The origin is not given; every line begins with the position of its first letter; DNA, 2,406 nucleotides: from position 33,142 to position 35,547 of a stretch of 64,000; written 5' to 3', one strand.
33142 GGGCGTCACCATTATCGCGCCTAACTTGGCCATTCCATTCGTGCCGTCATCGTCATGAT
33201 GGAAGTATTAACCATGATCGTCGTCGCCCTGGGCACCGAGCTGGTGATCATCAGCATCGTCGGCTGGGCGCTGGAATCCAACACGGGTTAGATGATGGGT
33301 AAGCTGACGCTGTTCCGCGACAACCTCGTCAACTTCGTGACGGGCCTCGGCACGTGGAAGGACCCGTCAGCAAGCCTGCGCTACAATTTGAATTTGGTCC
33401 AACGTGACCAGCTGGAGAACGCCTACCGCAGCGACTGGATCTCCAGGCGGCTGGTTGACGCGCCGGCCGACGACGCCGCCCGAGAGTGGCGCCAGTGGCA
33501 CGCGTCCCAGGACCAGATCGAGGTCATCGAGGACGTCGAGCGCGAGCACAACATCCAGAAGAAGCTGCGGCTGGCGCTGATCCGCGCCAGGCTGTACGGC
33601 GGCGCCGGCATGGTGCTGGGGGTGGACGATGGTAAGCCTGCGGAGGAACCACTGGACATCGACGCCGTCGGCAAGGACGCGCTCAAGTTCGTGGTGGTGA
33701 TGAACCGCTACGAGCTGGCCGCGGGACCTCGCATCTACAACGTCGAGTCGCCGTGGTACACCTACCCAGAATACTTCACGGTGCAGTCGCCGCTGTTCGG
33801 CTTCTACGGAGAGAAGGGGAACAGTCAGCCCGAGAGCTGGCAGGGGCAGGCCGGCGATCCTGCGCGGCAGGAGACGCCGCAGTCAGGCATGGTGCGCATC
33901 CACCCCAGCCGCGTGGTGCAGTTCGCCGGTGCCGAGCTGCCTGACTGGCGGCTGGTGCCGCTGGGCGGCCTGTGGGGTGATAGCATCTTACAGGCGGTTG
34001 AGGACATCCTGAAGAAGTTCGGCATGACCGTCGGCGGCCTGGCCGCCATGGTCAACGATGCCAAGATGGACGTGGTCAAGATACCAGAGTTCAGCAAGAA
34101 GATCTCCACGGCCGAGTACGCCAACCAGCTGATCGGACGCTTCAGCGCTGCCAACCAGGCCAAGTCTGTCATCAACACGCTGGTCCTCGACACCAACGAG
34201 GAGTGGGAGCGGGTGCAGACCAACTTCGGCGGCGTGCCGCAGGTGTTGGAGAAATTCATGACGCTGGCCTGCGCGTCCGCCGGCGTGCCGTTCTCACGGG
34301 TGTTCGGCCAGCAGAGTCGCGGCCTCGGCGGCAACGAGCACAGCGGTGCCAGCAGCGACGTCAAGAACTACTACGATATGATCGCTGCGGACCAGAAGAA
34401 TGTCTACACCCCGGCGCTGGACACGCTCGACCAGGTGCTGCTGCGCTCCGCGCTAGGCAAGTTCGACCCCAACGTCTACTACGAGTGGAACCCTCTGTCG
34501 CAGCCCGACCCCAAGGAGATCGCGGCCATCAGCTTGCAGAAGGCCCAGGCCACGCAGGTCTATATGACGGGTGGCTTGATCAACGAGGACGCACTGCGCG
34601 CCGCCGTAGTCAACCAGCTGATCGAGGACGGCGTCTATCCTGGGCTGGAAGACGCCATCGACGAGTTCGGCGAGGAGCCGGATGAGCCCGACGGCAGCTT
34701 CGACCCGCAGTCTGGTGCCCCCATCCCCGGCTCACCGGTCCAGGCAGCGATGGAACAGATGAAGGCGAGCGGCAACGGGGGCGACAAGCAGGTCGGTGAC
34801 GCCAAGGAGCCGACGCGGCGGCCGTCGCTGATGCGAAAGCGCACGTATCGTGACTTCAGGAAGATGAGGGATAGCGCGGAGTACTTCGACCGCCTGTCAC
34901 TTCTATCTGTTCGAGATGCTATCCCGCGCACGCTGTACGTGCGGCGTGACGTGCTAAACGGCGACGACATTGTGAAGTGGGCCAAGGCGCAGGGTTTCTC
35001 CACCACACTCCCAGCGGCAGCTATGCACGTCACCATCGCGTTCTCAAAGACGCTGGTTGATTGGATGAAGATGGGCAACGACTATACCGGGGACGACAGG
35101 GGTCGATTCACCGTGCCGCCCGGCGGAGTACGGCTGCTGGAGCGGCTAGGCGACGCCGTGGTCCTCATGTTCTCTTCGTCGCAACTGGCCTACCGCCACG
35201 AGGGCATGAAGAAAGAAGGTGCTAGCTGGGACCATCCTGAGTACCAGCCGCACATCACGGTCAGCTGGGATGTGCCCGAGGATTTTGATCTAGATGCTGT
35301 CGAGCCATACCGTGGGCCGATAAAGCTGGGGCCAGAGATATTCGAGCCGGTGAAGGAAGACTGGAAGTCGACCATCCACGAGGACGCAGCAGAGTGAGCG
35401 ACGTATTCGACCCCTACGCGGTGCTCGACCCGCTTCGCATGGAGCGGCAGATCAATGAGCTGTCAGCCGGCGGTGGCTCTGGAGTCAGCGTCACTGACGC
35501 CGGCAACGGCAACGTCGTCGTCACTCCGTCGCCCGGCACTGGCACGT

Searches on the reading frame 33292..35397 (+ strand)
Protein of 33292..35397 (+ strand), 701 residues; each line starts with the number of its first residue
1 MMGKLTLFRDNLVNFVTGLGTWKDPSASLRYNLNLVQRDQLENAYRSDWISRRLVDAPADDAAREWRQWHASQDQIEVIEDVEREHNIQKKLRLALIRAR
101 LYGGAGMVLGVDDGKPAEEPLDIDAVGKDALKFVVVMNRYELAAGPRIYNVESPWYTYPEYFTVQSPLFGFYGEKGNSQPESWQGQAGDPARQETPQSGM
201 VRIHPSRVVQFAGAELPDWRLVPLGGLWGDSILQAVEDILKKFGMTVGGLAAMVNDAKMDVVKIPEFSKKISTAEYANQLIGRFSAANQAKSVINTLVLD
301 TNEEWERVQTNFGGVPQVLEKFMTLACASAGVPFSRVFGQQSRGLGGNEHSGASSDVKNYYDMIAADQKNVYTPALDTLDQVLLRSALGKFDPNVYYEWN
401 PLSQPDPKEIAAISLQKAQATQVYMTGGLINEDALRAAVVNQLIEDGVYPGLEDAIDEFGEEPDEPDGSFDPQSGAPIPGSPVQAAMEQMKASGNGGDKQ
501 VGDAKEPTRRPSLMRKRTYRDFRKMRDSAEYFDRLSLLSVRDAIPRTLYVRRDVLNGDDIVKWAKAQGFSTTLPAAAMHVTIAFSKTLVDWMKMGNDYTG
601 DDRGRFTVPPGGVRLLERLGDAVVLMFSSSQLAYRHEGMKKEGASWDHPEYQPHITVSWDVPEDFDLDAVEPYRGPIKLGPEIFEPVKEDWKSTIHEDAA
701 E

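Call 12: search_protein_families(library=pfam, proteins=[window:33292-35397:+], max_evalue=0.01)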
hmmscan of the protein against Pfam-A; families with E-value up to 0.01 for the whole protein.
window:33292-35397:+ (701 aa): 3 families
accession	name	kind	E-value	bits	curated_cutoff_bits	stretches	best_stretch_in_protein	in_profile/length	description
PF06381.16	Phage_portal_3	-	3.6e-85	286.2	33.8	1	40-422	2-356/357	Phage portal protein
PF23474.1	Acb1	-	9.8e-40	136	27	1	546-693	1-143/144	Anti-CBASS protein Acb1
PF02834.22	LigT_PEase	-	0.0029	18.2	23.3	0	631-657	13-39/87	LigT like Phosphoesterase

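Call 13: search_protein_families(library=phrogs, proteins=[window:33292-35397:+], max_evalue=0.001)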
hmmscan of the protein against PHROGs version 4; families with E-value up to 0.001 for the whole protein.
window:33292-35397:+ (701 aa): 9 families
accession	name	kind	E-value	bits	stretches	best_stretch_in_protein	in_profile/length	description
phrog_146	-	head and packaging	2.9e-127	427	1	1-693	16-586/587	portal protein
phrog_15528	-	head and packaging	1.1e-30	107.8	1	13-460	37-469/794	portal protein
phrog_755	-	DNA, RNA and nucleotide metabolism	1.4e-21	77.6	1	555-692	18-153/156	RNA ligase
phrog_12751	-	unknown function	5e-20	72.8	1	228-452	10-231/283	-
phrog_15615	-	head and packaging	2.9e-18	67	1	10-165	7-159/194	virion structural protein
phrog_220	-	head and packaging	6.1e-14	52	2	228-388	225-381/1338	minor head protein and DNA pilot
phrog_30637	-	unknown function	6.3e-08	31.9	1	203-452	5-248/1119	-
phrog_37066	-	unknown function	3.9e-06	27.7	1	10-60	24-75/91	-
phrog_4660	-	head and packaging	3.3e-05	23.5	1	297-439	340-476/765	minor head protein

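Call 15: search_dna_similar(query=window:33292-35397:+, collection=phages, mode=protein, max_rows=15)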
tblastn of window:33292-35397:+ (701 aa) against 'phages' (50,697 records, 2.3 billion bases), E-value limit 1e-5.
Records with a match: 792; places in all: 794; records where one place covers at least 80% of the query: 31.
Best place of each record, by identity: <60% 792.
By first word of the organism name: Vibrio 265; Klebsiella 131; Acinetobacter 96; Escherichia 47; Xanthomonas 33; Erwinia 26; Aeromonas 25; Rhizobium 18; Pseudomonas 15; Burkholderia 15; and 44 more.
By host as written in the record: - 270; Klebsiella pneumoniae 54; Acinetobacter baumannii 44; Escherichia coli 30; Vibrio cyclitrophicus 16; Erwinia amylovora 16; Xanthomonas oryzae pv. oryzae 14; Yersinia pseudotuberculosis 8; and 195 more.
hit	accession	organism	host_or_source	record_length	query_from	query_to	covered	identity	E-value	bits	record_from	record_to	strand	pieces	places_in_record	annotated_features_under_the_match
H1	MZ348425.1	Pseudomonas phage psageB2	soil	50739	1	687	98%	36.3%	2e-112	379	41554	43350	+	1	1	protein of unknown function DUF1073 | putative terminase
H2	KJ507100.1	Pseudomonas phage phiPSA1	Pseudomonas syringae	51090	1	687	98%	36.3%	2e-112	379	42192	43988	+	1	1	hypothetical protein | terminase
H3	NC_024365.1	Pseudomonas phage phiPSA1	Pseudomonas syringae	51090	1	687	98%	36.3%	2e-112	379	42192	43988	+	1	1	portal protein | terminase family protein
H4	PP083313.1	Pseudomonas phage PSA-2T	Pseudomonas syringae pv. actinidiae ...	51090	1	687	98%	36.3%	2e-112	379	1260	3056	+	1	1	portal protein | hypothetical protein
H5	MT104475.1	Pseudomonas phage MR15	-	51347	1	687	98%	36.3%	2e-112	379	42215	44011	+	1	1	hypothetical protein | terminase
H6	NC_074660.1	Pseudomonas phage MR15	-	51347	1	687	98%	36.3%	2e-112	379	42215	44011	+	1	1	hypothetical protein | terminase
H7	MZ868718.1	Pseudomonas phage psageK9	Pseudomonas syringae pv. actinidiae K7#8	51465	1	687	98%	36.3%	2e-112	379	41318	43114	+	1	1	hypothetical protein | terminase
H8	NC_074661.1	Pseudomonas phage psageK9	Pseudomonas syringae pv. actinidiae K7#8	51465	1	687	98%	36.3%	2e-112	379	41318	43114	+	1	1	hypothetical protein | terminase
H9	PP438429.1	Synechococcus phage Ssp-JY39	Synechococcus sp.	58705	1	698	100%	35.6%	9e-120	400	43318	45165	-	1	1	putative portal protein | putative terminase large subunit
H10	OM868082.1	Synechococcus phage Yong-M2-251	Synechococcus sp. PCC 7002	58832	1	698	100%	35.6%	9e-120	400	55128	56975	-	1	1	portal protein | terminase large subunit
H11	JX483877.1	Rhizobium phage RHEph05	Rhizobium etli GR56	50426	2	698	87%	39.8%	8e-63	422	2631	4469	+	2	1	putative head protein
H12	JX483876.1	Rhizobium phage RHEph04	Rhizobium etli GR56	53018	2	698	87%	39.8%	8e-63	422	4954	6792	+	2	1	putative head protein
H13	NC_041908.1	Rhizobium phage RHEph04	Rhizobium etli GR56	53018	2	698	87%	39.8%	8e-63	422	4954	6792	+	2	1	portal protein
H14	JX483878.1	Rhizobium phage RHEph06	Rhizobium etli GR56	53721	2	698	87%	39.8%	8e-63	422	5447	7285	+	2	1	putative head protein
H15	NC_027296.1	Rhizobium phage RHEph06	Rhizobium etli GR56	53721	2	698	87%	39.8%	8e-63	422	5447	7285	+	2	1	portal protein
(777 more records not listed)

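Call 37: find_related_loci(query=window:33292-35397:+, collection=viral_contigs, flank=10000)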
Query window:33292-35397:+ (701 aa) in viral_contigs; peptide patterns used: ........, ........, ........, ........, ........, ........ (x = any residue, [..] = any of these).
18 stretches matched a pattern; 12 encode a relative of the query (tblastn E <= 1e-3); 12 distinct loci.
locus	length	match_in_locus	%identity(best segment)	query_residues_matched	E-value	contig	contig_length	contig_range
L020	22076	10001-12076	53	1-701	0e+0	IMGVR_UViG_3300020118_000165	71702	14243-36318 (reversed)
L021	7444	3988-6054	54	8-699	0e+0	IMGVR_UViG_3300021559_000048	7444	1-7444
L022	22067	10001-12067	54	8-699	0e+0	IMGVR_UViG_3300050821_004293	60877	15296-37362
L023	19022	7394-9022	63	10-535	0e+0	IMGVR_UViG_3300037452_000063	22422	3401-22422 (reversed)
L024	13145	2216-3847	62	10-535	0e+0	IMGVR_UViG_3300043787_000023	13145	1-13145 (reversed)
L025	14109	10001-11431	56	1-490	3e-179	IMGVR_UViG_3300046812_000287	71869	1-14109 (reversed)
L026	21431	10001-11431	56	1-490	3e-179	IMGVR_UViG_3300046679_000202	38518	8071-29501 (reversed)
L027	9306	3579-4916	55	3-466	6e-171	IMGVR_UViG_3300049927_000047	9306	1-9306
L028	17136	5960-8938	47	6-698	2e-148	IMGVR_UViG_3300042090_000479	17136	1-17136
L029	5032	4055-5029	58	2-346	7e-134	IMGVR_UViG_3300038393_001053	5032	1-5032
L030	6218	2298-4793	42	6-698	4e-115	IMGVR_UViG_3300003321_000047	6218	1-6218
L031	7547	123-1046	50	201-491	2e-92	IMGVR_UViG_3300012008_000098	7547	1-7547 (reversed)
